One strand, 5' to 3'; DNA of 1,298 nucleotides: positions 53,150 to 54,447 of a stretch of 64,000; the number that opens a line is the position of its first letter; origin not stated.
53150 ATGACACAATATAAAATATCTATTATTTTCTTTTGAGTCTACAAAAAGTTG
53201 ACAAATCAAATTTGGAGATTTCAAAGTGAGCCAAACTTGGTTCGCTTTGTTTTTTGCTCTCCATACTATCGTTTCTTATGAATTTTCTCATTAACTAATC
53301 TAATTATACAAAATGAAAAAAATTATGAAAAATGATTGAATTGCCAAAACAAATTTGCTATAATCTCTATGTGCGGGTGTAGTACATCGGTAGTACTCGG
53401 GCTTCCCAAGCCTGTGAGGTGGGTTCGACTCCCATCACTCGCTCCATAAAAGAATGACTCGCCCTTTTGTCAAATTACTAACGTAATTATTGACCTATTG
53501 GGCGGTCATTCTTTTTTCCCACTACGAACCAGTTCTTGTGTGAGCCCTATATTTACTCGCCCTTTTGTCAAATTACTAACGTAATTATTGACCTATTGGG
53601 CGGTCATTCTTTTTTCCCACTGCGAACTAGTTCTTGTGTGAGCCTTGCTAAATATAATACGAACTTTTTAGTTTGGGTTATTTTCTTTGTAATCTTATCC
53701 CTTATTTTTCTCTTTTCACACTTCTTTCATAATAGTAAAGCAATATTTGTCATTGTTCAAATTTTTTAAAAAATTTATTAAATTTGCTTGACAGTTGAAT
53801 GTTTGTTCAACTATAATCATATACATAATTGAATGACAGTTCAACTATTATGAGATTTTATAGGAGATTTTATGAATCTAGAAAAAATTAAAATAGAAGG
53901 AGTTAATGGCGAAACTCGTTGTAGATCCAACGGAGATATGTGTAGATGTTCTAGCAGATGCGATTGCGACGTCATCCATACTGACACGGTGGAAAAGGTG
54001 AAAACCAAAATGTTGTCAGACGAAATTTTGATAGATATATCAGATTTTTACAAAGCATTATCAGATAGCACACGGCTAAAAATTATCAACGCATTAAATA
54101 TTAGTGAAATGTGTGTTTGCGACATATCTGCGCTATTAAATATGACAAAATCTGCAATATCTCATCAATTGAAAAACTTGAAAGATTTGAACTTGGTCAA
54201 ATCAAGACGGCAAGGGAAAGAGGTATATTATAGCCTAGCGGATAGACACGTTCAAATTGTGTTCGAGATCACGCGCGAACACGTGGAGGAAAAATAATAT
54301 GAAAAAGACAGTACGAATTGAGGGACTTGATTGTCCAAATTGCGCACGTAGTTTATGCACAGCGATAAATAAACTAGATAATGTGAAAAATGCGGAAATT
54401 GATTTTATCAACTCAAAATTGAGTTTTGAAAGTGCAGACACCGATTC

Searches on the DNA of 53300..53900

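Call 101: search_rna_families(source=window, start=53300, end=53900, threshold=evalue, max_evalue=5)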
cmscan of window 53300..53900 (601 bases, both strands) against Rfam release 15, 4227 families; matches with E-value up to 5: 3.
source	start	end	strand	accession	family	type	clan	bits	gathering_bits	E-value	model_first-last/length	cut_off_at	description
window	53373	53443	+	RF00005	tRNA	Gene; tRNA;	CL00001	57.2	29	9.7e-12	1-71/71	no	tRNA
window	53379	53446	+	RF00233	Tymo_tRNA-like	Cis-reg;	-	21.9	40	0.028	1-84/84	no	Tymovirus/Pomovirus/Furovirus tRNA-like 3' UTR element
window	53450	53513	+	RF00645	MIR169_2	Gene; miRNA;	CL00098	18.6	50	0.046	17-100/118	no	MIR169_2 microRNA precursor family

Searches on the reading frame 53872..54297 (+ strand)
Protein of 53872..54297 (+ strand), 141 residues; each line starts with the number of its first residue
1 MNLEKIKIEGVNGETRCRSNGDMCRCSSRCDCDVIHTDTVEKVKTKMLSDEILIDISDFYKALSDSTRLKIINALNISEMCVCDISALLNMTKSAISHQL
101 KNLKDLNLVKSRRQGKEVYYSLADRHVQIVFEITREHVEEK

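Call 77: find_encoding_contigs(protein=window:53872-54297:+, flank=5000, max_places=10)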
Protein window:53872-54297:+ (141 aa): 2 contigs read that carry it; 1 place shown.
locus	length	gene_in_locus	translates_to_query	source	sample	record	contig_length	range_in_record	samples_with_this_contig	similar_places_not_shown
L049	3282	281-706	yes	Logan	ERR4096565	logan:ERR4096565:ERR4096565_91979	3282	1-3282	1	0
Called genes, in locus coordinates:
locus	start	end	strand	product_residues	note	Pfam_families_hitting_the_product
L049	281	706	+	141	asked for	PF01022:HTH_5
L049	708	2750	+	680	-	PF00403:HMA, PF00122:E1-E2_ATPase, PF00702:Hydrolase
